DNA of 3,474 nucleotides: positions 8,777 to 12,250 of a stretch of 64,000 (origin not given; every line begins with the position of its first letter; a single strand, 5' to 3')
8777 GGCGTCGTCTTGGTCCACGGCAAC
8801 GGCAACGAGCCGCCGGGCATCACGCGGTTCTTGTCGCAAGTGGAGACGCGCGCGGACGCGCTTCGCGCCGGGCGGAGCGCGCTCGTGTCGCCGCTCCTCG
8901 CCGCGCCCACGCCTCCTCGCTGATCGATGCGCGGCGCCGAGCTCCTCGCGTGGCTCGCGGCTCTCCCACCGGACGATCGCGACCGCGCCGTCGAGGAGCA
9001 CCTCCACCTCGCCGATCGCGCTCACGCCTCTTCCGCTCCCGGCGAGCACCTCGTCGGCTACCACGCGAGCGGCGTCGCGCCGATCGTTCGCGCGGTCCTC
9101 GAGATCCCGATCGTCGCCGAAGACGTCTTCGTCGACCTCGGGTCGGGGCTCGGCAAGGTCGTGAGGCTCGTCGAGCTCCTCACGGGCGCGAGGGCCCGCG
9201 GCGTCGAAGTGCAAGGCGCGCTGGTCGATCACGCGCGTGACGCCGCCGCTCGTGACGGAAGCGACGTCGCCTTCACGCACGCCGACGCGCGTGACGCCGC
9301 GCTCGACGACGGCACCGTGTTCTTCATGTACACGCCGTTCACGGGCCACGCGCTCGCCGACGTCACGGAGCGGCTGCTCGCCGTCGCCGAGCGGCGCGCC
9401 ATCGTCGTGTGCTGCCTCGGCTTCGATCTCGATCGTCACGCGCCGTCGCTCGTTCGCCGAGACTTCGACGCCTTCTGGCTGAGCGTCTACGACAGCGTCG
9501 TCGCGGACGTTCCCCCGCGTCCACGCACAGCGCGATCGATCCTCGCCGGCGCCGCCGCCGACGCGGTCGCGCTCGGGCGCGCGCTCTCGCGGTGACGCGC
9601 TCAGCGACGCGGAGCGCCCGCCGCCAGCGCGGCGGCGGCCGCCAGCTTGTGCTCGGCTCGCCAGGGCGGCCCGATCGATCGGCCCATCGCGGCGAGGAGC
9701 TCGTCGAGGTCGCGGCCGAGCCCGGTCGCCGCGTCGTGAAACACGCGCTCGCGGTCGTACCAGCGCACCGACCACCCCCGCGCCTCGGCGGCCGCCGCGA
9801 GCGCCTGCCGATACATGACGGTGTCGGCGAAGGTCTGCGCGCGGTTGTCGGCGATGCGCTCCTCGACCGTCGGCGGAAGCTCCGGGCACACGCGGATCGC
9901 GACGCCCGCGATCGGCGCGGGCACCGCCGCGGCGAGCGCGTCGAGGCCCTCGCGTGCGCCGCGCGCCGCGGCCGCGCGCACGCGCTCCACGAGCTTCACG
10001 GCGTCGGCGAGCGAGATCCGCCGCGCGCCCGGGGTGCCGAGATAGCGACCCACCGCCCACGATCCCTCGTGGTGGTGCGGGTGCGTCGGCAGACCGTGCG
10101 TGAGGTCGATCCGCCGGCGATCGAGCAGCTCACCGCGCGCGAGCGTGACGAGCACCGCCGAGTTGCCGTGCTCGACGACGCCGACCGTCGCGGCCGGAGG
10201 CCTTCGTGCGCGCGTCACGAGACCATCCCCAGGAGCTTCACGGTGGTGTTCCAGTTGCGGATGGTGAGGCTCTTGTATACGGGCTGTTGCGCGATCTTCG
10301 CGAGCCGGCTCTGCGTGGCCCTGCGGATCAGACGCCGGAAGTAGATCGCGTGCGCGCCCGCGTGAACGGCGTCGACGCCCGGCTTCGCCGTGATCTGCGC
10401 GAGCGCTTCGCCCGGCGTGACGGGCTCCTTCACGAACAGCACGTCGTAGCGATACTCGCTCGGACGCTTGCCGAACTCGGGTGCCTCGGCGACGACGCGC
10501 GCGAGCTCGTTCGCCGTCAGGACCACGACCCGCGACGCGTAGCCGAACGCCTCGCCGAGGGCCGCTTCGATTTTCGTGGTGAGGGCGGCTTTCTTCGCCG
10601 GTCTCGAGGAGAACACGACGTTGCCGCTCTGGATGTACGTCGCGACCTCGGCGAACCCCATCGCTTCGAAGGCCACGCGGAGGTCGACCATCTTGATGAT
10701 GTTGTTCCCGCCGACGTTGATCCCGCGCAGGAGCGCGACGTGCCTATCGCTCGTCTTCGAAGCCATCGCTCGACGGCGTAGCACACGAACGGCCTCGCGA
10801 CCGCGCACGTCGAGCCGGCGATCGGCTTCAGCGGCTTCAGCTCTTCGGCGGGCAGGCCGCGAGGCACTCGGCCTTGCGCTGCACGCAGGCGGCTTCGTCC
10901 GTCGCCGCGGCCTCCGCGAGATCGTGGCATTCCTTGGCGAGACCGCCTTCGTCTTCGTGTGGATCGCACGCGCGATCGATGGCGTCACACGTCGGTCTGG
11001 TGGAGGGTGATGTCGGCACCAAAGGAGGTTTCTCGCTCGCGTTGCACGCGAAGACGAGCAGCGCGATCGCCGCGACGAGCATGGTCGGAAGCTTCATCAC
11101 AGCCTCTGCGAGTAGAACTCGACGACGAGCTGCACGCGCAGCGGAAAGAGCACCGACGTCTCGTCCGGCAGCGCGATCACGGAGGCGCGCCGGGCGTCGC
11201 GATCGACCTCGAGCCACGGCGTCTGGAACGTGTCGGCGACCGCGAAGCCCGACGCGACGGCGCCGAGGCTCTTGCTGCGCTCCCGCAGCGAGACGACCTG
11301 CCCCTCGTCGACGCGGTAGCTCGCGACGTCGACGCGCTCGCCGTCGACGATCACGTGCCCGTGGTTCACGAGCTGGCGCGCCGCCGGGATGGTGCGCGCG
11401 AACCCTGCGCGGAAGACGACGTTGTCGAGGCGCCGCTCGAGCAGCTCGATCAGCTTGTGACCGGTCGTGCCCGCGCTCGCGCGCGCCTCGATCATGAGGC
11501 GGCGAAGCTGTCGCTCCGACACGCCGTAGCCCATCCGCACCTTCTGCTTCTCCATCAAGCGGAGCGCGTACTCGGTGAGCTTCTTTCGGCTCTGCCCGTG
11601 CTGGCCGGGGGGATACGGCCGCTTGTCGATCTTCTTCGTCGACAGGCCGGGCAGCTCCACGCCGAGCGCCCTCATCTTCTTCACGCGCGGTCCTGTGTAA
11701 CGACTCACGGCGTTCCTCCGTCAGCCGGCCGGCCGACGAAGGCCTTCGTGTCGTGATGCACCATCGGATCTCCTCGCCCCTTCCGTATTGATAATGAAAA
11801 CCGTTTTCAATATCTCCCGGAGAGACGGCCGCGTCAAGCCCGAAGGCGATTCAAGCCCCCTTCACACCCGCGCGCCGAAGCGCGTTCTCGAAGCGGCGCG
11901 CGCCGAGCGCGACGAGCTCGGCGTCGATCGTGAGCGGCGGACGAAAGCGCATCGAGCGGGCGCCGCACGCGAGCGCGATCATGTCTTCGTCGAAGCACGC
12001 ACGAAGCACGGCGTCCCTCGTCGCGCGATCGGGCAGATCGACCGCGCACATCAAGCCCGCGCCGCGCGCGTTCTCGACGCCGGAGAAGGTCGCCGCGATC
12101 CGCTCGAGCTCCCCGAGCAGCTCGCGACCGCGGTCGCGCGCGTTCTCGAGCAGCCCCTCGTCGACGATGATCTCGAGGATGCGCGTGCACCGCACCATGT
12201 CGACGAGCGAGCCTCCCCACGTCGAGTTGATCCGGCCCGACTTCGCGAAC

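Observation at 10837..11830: Cys-less stand-alone rpsD paralog with a Zur-box-like palindrome upstream and a coupled Cys/His-rich lipoprotein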

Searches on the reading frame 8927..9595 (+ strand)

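Call 5: search_protein_families(library=pfam, proteins=[window:8927-9595:+], max_evalue=0.01)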
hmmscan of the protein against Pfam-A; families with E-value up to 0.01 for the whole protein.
window:8927-9595:+ (222 aa): 2 families
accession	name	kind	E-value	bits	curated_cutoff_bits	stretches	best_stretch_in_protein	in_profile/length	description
PF13649.12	Methyltransf_25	-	1.8e-06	28.9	27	1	69-151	2-86/97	Methyltransferase domain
PF08123.19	DOT1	-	3.6e-05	23.8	23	1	59-104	37-83/205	Histone methylation protein DOT1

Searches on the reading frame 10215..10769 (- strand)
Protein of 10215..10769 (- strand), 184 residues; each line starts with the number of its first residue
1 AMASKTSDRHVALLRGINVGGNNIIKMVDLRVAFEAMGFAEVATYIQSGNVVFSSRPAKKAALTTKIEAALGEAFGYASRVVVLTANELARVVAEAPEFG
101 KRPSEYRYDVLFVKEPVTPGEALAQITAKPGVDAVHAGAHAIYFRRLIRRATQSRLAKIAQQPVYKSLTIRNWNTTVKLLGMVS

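Call 5: search_protein_families(library=pfam, proteins=[window:10215-10769:-], max_evalue=0.01)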
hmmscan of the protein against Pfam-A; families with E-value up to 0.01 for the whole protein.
window:10215-10769:- (184 aa): 1 family
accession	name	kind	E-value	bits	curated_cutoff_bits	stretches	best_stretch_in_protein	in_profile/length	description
PF08002.16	DUF1697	-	8.4e-40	136.8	24.4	1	9-143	3-137/137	Protein of unknown function (DUF1697)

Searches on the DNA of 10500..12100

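Call 59: search_rna_families(source=window, start=10500, end=12100, threshold=evalue, max_evalue=1)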
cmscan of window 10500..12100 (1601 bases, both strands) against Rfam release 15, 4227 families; matches with E-value up to 1: 1.
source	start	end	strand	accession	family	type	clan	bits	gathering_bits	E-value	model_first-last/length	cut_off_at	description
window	11910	12023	-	RF02691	BTH_s19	Gene; sRNA;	-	14.6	153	0.66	94-221/224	no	Burkholderia sRNA 19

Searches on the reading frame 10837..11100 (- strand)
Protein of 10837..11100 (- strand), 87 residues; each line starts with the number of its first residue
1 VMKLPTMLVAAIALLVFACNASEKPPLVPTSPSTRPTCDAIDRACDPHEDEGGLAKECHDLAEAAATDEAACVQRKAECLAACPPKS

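Call 5: search_protein_families(library=pfam, proteins=[window:10837-11100:-], max_evalue=0.01)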
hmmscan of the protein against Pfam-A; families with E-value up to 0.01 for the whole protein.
window:10837-11100:- (87 aa): 0 families

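Call 45: search_protein_representatives(protein=window:10840-11097:-)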
Query: 86 residues. Proteins with E-value up to 0.001 (for the whole library): 71; up to 1e-10: 6; up to 1e-30: 0. The best 71 are listed.
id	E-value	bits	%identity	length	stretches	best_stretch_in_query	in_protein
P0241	2.3e-21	91.8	82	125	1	27-86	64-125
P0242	1.6e-15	73.1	61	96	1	19-84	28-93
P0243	8.1e-14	67.7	49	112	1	2-85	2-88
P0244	1.1e-12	64.1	51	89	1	7-84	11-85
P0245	6.6e-12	61.6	43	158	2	34-84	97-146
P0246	8.0e-11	58.2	44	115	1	7-84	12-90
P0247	3.9e-10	56.0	38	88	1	9-84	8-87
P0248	7.1e-10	55.1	44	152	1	13-85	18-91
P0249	1.2e-08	51.3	47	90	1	6-84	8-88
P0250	1.4e-08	51.0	40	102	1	4-83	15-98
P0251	2.6e-08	50.1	38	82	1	10-82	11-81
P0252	2.6e-08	50.1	43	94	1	3-85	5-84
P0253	2.9e-08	50.0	38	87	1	10-82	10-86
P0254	3.1e-08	49.9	52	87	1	17-84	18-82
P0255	7.6e-08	48.7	46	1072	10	30-51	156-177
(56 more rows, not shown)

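Call 48: find_homologous_proteins(query=window:10840-11097:-, max_evalue=0.001)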
Query window:10840-11097:- (86 aa): 19 proteins with E <= 0.001 among 22 candidates.
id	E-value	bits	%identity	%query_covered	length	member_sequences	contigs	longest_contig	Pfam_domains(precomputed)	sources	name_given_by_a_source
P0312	1.3e-48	180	100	100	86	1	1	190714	-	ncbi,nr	ncbi:MAG: hypothetical protein KF819_10675 [Labilithrix sp.]|nr:hypothetical protein [Labilithrix sp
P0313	7.8e-27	111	65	100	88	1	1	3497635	-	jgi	jgi:hypothetical protein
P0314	2.2e-24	103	64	92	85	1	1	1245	-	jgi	jgi:hypothetical protein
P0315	1.8e-23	100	61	93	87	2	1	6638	-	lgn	-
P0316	1.9e-21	94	58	88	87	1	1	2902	-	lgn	-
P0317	4.0e-21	93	85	62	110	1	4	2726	-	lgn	-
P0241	7.1e-21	92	85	62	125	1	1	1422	-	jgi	-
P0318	6.4e-20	89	65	76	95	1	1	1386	-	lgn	-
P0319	5.7e-19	86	76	69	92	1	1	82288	-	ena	-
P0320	1.8e-18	84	68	77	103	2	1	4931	-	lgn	-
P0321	2.0e-18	84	83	60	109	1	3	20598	-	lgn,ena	-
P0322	2.2e-18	84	77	66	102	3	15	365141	-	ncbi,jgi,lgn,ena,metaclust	metaclust:\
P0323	2.2e-18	84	53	97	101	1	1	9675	-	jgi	jgi:hypothetical protein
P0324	3.0e-18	83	57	97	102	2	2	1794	-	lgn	-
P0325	1.2e-17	82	72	58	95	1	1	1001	-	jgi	jgi:hypothetical protein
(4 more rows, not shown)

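Call 49: find_encoding_contigs(protein=P0313, flank=6000, max_places=2)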
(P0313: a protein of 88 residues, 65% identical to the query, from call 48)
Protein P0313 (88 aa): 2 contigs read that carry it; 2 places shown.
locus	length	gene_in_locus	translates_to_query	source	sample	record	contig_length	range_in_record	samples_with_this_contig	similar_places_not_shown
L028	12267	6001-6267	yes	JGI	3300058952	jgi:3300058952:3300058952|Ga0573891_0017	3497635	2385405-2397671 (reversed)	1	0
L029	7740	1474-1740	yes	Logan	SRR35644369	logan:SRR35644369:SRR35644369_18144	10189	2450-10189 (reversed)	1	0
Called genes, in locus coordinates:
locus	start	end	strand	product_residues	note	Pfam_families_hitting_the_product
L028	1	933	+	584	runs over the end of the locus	PF00069:Pkinase, PF07714:PK_Tyr_Ser-Thr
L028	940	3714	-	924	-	PF00311:PEPcase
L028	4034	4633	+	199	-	-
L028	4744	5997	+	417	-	PF10087:DUF2325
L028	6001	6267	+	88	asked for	-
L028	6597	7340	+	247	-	PF13489:Methyltransf_23, PF07021:MetW, PF08241:Methyltransf_11, PF08242:Methyltransf_12, PF13649:Methyltransf_25, PF13847:Methyltransf_31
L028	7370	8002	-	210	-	-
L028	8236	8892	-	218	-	-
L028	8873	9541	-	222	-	PF02481:DNA_processg_A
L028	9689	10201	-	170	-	-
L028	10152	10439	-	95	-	-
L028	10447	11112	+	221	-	PF00589:Phage_integrase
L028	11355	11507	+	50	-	-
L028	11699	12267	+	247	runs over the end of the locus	-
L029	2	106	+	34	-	?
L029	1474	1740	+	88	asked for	-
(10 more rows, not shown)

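Call 50: find_encoding_contigs(protein=P0322, flank=6000, max_places=3)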
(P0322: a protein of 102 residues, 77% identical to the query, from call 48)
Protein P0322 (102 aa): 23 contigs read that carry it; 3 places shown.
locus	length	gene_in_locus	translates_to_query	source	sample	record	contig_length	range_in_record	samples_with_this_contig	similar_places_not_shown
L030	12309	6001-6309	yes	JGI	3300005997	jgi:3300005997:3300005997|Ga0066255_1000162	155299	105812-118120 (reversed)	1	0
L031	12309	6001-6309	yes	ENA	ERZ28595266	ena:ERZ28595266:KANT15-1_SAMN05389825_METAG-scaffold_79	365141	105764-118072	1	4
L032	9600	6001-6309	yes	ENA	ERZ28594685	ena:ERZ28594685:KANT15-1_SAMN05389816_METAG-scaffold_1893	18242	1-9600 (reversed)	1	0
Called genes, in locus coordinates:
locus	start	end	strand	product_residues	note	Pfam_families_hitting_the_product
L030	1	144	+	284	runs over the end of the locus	-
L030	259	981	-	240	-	PF02954:HTH_8 (weak)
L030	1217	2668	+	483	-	PF00672:HAMP, PF00512:HisKA, PF02518:HATPase_c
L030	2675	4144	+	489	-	PF00072:Response_reg, PF00158:Sigma54_activat, PF13191:AAA_16 (weak), PF14532:Sigma54_activ_2, PF07728:AAA_5, PF25601:AAA_lid_14, PF02954:HTH_8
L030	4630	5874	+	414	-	PF00413:Peptidase_M10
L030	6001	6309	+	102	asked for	-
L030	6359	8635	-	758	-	PF02922:CBM_48, PF00128:Alpha-amylase, PF21331:Isoamylase_C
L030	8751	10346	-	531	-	PF02446:Glyco_hydro_77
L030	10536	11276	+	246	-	-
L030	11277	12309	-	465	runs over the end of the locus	-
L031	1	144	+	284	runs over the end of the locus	-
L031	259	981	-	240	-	PF02954:HTH_8 (weak)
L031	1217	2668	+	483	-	PF00672:HAMP, PF00512:HisKA, PF02518:HATPase_c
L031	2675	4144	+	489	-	PF00072:Response_reg, PF13191:AAA_16 (faint), PF00158:Sigma54_activat, PF14532:Sigma54_activ_2, PF07728:AAA_5, PF25601:AAA_lid_14, PF02954:HTH_8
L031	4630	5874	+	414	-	PF00413:Peptidase_M10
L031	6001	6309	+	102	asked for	-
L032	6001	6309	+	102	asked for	-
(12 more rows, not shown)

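Call 51: find_encoding_contigs(protein=P0319, flank=6000, max_places=2)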
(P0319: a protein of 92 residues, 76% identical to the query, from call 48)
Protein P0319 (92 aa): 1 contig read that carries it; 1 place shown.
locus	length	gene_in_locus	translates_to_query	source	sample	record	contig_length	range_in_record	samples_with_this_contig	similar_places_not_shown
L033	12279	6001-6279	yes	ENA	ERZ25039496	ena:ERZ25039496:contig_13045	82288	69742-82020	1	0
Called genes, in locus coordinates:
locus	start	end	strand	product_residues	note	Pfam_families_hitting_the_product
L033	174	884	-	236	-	PF02954:HTH_8 (weak)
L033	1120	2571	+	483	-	PF00672:HAMP, PF00512:HisKA, PF02518:HATPase_c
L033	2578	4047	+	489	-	PF00072:Response_reg, PF00158:Sigma54_activat, PF14532:Sigma54_activ_2, PF07728:AAA_5, PF25601:AAA_lid_14, PF02954:HTH_8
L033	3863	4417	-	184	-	-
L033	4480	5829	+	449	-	PF00413:Peptidase_M10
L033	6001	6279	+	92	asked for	-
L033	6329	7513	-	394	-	PF21331:Isoamylase_C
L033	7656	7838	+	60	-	-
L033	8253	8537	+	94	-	-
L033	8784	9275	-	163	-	PF02446:Glyco_hydro_77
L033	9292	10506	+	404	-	-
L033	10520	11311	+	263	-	-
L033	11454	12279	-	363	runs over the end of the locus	?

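Call 67: search_protein_families(library=ncbifam, proteins=[window:10840-11097:-, L028:4744-5997:+], max_evalue=0.01)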
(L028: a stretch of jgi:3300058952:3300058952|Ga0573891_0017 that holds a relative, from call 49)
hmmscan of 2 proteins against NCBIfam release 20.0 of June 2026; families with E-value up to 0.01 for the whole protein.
window:10840-11097:- (86 aa): 0 families

L028:4744-5997:+ (417 aa): 3 families
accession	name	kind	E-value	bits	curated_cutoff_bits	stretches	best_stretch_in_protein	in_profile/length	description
TIGR02169.1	SMC_prok_A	equivalog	0.00083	17.1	729.4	1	162-286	298-490/1165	chromosome segregation protein SMC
TIGR02168.1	SMC_prok_B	equivalog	0.0011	16.8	567.35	1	63-289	602-807/1181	chromosome segregation protein SMC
NF045487.1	ASRP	equivalog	0.003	16.2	300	1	174-289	349-462/593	archaea-specific SMC-related protein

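Call 74: predict_structure(alignment_id=A3)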
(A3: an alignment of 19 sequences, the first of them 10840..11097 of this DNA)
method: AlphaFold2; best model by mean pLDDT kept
length: 86 residues; sequences in the alignment: 19
mean_pLDDT: 78.7   pTM: 0.59
mean pLDDT of the five models: 78.7, 78.7, 78.2, 78.3, 75.4
residues with pLDDT >= 90: 50; 70-90: 4; 50-70: 20; < 50: 12
segments of 3 or more residues with pLDDT < 50: 1-3, 19-21
pLDDT, mean of each block of 10 residues (from residue 1): 46 50 54 88 96 97 96 98 87
secondary structure, 60 per line:
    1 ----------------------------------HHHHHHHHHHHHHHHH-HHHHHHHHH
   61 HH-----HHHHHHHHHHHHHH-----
elements in order: H35-50 H52-62 H68-81

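Call 77: fold_search(model_id=the predicted structure, library=pdb)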
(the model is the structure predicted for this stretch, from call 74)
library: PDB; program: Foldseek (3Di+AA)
matches with E <= 10: 3; with E <= 0.001: 0
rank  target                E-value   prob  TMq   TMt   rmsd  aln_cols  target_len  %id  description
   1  7esj_A                8.4e+00  0.08  0.30  0.10   3.6        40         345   25  Acinetobacter baumannii membrane-bound lytic murein transglycosylase A (released 2021-11-17)
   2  9jfj_D                8.4e+00  0.03  0.20  0.10  13.3        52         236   19  Crystal structure of the cytoplasmic domain of ZraS in ADP-bound form (released 2025-03-26)
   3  9jfj_B                1.0e+01  0.02  0.20  0.11  13.2        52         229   19  Crystal structure of the cytoplasmic domain of ZraS in ADP-bound form (released 2025-03-26)
